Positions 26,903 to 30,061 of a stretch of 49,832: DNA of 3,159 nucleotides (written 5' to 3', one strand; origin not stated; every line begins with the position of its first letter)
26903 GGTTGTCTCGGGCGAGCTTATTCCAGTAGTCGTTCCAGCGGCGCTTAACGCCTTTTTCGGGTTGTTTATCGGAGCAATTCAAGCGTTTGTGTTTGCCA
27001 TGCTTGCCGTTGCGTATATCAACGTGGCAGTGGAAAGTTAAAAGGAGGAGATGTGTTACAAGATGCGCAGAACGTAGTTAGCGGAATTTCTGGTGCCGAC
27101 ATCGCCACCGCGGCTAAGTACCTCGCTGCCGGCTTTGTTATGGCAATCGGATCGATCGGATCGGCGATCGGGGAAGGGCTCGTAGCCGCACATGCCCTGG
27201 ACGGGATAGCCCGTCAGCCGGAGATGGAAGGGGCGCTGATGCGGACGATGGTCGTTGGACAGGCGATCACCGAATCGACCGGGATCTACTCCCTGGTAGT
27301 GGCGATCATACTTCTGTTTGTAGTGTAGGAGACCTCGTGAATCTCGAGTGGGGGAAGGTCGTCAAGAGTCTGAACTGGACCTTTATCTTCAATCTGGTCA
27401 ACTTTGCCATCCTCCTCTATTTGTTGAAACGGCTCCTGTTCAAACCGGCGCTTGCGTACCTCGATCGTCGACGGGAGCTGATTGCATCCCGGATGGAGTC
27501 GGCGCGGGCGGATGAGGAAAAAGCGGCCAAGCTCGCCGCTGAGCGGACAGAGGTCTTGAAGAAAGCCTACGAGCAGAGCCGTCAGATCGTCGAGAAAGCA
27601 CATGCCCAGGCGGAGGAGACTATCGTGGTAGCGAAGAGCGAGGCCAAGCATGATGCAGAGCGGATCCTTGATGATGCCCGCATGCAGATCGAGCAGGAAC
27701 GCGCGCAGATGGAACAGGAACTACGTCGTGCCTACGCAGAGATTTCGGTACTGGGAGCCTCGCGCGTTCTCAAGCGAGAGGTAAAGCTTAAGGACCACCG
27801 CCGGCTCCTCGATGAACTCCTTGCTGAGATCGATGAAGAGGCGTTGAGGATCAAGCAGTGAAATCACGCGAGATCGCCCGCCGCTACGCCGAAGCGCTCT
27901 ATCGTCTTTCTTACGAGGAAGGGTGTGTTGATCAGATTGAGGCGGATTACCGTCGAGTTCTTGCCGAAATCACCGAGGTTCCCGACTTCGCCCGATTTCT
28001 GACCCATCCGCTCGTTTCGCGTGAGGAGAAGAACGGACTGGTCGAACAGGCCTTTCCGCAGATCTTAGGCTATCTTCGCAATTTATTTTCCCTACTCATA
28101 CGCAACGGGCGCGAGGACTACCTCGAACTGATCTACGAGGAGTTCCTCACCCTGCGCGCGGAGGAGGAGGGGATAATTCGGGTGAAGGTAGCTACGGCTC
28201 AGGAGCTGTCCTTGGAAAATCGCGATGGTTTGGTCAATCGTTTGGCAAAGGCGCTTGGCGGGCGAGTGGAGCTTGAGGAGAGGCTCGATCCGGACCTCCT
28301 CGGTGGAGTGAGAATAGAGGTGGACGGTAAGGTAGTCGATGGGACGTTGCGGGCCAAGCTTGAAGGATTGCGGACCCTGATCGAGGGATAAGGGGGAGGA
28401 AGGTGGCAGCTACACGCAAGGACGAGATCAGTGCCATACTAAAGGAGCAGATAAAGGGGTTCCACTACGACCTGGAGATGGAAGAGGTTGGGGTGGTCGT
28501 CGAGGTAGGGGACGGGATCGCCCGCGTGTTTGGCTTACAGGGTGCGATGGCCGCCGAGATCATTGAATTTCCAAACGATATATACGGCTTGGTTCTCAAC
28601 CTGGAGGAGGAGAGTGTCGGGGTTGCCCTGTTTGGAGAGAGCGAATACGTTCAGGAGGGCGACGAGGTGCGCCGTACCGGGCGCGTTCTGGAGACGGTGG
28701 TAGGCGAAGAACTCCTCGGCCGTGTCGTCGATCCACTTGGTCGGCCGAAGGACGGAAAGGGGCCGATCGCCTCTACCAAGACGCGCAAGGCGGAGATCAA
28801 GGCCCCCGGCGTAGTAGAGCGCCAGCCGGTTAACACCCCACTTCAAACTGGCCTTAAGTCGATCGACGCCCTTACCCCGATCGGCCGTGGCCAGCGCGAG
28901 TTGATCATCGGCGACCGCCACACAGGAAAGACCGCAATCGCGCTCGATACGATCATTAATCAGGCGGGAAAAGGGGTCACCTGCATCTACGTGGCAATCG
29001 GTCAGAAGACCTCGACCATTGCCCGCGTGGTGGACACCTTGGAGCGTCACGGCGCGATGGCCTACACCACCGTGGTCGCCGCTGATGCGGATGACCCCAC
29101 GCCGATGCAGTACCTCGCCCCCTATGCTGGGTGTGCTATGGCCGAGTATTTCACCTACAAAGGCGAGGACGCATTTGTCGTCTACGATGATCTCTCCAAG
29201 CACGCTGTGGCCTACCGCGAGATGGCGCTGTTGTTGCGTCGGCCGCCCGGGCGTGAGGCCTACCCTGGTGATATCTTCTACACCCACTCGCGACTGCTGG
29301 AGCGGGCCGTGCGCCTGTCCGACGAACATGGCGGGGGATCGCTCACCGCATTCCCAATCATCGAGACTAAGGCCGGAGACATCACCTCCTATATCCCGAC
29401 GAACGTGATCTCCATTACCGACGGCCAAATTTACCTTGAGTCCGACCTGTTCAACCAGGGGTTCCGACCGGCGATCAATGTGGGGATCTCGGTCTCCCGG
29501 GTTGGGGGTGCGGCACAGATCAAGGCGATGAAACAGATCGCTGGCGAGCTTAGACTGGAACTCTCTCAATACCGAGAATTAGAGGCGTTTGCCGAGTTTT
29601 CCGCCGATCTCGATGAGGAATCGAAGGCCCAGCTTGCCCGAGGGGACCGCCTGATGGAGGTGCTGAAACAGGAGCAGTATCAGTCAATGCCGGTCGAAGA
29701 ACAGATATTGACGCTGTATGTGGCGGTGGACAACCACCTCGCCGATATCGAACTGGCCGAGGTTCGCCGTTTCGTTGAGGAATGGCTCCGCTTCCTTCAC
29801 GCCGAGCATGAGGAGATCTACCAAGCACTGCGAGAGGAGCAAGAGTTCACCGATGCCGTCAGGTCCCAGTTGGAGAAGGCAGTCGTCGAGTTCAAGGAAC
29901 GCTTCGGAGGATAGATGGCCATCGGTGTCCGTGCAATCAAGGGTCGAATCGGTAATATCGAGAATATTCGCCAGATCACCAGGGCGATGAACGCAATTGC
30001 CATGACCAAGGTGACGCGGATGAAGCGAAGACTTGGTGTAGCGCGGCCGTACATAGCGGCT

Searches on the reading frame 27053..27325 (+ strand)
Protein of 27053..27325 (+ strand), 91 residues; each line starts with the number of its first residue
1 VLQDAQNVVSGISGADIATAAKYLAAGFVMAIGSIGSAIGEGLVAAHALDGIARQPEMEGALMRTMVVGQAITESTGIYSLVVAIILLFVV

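Call 28: find_encoding_contigs(protein=window:27053-27325:+, flank=10000, max_places=10)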
Protein seq(91 aa) (91 aa): 24 contigs read that carry it; 10 places shown.
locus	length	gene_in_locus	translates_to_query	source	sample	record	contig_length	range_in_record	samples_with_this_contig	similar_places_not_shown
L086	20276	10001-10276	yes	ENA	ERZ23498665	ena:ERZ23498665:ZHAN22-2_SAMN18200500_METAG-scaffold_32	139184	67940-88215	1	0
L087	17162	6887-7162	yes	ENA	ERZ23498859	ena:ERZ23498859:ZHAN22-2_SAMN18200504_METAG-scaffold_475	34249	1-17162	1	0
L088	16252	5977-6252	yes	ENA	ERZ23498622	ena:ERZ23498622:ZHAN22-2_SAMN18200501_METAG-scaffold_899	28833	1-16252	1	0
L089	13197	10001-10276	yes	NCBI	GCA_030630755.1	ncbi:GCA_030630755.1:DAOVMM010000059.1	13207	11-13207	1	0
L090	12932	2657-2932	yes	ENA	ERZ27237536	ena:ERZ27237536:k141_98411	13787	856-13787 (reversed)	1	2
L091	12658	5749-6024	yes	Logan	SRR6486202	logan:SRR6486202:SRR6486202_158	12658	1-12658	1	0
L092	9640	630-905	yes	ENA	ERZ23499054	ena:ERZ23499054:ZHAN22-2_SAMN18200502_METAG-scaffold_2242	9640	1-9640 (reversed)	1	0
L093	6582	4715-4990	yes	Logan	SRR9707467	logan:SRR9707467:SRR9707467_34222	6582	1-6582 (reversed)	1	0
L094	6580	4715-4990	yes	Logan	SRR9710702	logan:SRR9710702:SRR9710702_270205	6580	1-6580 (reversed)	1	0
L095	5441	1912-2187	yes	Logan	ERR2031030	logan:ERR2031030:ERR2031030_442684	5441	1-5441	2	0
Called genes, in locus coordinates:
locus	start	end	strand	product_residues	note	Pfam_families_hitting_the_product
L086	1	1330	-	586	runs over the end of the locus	PF27096:UvrC_M, PF02151:UVR (weak), PF22920:UvrC_RNaseH, PF08459:UvrC_RNaseH_dom, PF14520:HHH_5, PF12826:HHH_2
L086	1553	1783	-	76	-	-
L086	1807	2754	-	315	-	PF00892:EamA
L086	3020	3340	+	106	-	-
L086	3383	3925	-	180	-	-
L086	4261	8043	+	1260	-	-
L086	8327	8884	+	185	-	PF01765:RRF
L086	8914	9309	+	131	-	-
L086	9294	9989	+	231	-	PF00119:ATP-synt_A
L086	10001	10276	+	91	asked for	PF00137:ATP-synt_C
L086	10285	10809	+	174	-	PF00430:ATP-synt_B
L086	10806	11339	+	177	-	PF00213:OSCP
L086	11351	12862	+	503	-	PF02874:ATP-synt_ab_N, PF00006:ATP-synt_ab, PF00306:ATP-synt_ab_C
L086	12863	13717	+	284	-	PF00231:ATP-synt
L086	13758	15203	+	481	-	PF02874:ATP-synt_ab_N, PF00006:ATP-synt_ab, PF22919:ATP-synt_VA_C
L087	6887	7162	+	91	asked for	PF00137:ATP-synt_C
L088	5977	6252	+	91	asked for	PF00137:ATP-synt_C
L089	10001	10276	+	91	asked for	PF00137:ATP-synt_C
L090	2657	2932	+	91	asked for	PF00137:ATP-synt_C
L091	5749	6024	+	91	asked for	PF00137:ATP-synt_C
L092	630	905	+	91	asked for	PF00137:ATP-synt_C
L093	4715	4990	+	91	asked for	PF00137:ATP-synt_C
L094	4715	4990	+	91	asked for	PF00137:ATP-synt_C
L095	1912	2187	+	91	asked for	PF00137:ATP-synt_C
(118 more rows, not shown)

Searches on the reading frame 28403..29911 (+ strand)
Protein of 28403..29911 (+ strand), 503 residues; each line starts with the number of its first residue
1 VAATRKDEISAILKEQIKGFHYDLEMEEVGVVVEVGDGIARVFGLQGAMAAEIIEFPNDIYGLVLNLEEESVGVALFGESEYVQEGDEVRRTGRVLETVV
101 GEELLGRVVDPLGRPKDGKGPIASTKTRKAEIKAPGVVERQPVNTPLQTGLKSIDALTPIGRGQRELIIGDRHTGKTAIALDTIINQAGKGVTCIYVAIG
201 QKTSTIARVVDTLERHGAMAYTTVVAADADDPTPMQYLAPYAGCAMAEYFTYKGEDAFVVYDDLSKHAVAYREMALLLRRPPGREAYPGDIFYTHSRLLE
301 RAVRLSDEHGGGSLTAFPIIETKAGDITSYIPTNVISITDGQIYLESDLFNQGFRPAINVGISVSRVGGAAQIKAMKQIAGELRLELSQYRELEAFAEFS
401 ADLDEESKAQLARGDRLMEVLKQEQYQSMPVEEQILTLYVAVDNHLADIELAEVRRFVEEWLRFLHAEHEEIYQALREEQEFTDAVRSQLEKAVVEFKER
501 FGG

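Call 26: list_cluster_members(proteins=[P0001, window:28403-29911:+, P0002, P0006])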
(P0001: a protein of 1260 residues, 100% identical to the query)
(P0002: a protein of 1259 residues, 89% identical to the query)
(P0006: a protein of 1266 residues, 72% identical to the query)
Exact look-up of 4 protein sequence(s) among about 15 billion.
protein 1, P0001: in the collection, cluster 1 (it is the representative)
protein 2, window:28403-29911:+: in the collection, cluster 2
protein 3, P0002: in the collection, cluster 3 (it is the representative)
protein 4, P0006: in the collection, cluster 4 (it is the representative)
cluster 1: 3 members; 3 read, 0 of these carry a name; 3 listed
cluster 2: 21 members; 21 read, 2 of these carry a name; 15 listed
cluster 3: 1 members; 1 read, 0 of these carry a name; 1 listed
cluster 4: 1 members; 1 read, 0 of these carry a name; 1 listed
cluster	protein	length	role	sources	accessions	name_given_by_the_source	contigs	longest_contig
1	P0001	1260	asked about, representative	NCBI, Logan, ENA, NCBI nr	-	-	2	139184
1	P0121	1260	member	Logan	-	-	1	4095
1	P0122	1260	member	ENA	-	-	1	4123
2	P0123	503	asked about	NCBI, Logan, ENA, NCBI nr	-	-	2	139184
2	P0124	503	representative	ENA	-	-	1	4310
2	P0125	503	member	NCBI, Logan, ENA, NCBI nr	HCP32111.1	TPA: F0F1 ATP synthase subunit alpha [Candidatus Acetothermia bacterium] | F0F1 ATP synthase subunit alpha [Candidatus Acetothermia bacterium]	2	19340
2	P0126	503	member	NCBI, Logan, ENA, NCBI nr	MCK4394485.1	F0F1 ATP synthase subunit alpha [Candidatus Bipolaricaulota bacterium]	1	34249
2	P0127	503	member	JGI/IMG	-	-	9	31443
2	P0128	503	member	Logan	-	-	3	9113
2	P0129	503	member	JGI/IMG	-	-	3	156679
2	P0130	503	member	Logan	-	-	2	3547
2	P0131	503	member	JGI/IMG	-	-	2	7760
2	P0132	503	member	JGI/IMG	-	-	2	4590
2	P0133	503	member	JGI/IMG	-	-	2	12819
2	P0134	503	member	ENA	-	-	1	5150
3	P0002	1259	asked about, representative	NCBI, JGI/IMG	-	-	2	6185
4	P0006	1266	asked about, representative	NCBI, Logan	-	-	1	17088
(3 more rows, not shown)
